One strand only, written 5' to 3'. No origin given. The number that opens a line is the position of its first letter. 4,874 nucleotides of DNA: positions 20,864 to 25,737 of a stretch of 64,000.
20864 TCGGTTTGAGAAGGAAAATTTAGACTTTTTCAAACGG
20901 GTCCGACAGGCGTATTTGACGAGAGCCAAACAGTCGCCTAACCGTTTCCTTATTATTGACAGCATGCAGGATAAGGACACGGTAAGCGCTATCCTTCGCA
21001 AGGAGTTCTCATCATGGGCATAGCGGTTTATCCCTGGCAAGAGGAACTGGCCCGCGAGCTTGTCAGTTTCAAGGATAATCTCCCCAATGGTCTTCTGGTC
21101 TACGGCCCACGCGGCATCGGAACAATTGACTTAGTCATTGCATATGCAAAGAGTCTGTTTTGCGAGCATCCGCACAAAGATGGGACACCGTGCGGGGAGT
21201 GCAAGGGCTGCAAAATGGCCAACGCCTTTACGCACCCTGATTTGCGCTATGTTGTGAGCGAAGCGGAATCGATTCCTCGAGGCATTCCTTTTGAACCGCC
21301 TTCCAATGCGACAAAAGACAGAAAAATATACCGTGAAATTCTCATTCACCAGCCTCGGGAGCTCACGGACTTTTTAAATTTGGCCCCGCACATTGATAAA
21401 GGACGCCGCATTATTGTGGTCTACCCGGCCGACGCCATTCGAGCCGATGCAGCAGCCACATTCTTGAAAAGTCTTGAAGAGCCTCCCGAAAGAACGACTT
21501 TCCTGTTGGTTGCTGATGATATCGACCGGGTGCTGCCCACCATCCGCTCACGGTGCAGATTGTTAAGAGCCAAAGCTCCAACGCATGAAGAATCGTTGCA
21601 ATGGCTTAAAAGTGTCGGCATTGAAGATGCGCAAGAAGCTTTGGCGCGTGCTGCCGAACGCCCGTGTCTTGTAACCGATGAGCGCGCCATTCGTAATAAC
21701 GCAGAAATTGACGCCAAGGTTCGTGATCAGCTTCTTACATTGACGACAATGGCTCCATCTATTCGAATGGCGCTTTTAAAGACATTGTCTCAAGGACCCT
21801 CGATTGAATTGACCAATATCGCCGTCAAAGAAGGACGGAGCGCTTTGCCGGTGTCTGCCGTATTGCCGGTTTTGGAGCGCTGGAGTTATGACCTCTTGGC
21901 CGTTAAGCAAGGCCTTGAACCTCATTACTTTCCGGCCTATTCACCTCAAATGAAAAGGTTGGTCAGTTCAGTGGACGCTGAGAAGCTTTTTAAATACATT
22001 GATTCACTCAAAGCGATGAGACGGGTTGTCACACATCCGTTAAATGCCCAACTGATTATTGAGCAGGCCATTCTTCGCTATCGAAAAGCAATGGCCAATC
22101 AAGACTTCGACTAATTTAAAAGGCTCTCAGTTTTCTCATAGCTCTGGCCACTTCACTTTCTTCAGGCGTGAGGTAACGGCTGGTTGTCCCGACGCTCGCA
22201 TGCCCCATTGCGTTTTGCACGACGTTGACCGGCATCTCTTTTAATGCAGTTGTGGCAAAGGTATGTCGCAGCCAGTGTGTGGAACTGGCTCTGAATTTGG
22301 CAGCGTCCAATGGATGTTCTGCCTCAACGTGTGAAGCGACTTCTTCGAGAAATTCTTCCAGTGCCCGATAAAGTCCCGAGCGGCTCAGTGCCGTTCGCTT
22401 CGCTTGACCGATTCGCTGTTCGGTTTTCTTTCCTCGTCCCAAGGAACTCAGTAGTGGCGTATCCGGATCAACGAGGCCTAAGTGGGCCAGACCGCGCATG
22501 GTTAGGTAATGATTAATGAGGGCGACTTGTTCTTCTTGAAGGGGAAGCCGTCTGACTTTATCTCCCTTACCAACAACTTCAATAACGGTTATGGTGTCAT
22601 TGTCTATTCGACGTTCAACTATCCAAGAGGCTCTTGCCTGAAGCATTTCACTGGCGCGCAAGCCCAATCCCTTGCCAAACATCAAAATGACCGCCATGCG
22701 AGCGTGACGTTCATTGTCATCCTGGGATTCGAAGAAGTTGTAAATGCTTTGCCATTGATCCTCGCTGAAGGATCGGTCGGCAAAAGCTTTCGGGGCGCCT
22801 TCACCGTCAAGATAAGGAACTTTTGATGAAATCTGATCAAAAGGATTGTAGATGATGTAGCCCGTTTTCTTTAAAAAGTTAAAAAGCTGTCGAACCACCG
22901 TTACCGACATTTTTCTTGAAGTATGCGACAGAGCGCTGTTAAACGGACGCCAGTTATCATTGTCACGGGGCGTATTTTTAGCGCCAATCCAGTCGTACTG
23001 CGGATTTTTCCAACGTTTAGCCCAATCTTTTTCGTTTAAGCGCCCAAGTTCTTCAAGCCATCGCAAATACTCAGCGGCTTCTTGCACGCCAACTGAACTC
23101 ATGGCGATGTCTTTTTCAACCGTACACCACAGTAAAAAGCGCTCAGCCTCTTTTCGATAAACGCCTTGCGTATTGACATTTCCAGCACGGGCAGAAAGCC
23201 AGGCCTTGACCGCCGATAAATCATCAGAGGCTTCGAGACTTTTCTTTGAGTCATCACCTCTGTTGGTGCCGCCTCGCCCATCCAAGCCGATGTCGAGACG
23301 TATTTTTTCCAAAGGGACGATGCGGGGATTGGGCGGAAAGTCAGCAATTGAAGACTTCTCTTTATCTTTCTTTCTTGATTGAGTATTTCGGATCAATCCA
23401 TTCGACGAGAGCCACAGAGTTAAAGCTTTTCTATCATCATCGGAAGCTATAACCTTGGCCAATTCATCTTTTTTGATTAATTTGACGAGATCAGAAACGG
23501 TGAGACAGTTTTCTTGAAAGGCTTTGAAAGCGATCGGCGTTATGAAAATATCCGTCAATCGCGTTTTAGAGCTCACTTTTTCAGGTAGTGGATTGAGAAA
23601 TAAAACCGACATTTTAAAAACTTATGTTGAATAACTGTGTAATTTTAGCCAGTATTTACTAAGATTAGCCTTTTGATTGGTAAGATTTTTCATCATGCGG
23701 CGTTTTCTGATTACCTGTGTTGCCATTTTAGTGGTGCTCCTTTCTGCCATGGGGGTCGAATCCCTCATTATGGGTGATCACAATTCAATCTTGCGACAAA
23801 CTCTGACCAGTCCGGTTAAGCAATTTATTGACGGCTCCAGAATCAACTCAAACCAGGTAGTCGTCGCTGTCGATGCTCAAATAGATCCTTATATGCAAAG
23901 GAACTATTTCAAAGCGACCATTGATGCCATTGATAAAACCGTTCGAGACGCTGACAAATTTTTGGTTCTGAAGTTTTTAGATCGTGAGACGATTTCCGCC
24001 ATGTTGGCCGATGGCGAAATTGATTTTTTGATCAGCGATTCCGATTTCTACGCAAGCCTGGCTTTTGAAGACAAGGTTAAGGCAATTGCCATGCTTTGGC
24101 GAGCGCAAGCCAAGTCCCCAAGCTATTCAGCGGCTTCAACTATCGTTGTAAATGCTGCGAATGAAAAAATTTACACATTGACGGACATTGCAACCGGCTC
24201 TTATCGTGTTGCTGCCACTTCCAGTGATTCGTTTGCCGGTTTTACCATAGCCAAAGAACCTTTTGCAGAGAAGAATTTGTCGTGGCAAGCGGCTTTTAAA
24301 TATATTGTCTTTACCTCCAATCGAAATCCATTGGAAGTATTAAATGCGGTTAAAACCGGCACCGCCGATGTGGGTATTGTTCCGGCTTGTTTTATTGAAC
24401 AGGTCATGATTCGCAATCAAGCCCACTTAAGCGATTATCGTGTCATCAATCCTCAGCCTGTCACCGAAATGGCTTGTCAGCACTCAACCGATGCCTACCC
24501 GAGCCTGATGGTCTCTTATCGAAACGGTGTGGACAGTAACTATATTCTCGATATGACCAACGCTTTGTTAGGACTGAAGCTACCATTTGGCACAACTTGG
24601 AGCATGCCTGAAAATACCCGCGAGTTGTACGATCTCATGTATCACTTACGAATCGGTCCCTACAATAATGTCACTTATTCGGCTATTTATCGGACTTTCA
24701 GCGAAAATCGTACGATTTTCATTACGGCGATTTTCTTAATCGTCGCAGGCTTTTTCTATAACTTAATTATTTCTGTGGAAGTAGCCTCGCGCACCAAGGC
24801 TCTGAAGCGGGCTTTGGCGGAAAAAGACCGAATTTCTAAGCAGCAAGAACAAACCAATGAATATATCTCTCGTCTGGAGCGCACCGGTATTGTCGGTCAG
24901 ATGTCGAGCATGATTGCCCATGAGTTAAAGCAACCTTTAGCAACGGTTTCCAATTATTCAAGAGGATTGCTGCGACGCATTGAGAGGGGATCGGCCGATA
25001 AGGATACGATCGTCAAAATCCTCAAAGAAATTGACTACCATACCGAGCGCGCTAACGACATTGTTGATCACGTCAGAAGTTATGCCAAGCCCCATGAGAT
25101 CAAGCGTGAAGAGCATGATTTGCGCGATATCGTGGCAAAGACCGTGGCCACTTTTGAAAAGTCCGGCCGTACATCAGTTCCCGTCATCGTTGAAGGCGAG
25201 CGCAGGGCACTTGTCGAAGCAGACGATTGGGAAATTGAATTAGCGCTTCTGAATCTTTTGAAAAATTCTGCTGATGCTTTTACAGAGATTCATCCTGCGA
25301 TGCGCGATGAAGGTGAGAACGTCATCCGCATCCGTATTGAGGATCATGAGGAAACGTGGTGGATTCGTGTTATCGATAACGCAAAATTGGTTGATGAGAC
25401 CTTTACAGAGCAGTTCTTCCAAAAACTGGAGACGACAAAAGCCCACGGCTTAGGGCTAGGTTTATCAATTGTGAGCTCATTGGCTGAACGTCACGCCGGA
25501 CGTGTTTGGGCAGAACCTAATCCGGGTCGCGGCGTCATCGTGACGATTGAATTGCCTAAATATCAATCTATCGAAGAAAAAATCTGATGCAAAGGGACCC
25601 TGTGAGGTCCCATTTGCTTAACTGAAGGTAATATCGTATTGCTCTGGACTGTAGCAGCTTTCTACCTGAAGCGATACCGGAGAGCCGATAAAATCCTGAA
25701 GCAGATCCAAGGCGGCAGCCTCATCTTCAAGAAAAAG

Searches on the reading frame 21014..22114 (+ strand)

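Call 52: search_protein_families(library=pfam, proteins=[window:21014-22114:+], max_evalue=0.00001)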
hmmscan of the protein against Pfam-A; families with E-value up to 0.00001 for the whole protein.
window:21014-22114:+ (366 aa): 1 family
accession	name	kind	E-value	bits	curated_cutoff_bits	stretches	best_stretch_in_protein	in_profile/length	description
PF13177.12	DNA_pol3_delta2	-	2.1e-32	112.8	27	1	20-187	15-158/161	DNA polymerase III, delta subunit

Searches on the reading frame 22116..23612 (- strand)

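Call 52: search_protein_families(library=pfam, proteins=[window:22116-23612:-], max_evalue=0.00001)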
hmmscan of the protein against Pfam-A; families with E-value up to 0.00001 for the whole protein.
window:22116-23612:- (498 aa): 1 family
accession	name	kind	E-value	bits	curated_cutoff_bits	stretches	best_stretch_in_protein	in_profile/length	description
PF00589.27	Phage_integrase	-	2e-16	60.7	27.1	1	282-484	3-169/172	Phage integrase family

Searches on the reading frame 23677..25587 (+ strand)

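Call 53: search_protein_families(library=pfam, proteins=[window:23677-25587:+], max_evalue=0.00001)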
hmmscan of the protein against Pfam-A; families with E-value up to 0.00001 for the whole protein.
window:23677-25587:+ (636 aa): 3 families
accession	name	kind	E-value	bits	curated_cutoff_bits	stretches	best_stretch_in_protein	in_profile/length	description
PF02518.31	HATPase_c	-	2.4e-16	60.6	26.4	1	519-629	5-110/111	Histidine kinase-, DNA gyrase B-, and HSP90-like ATPase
PF12974.12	Phosphonate-bd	-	6.9e-15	55.5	27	1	104-302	40-218/242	ABC transporter, phosphonate, periplasmic substrate-binding protein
PF00512.31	HisKA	-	8.7e-09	35.7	26.9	1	407-472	3-63/66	His Kinase A (phospho-acceptor) domain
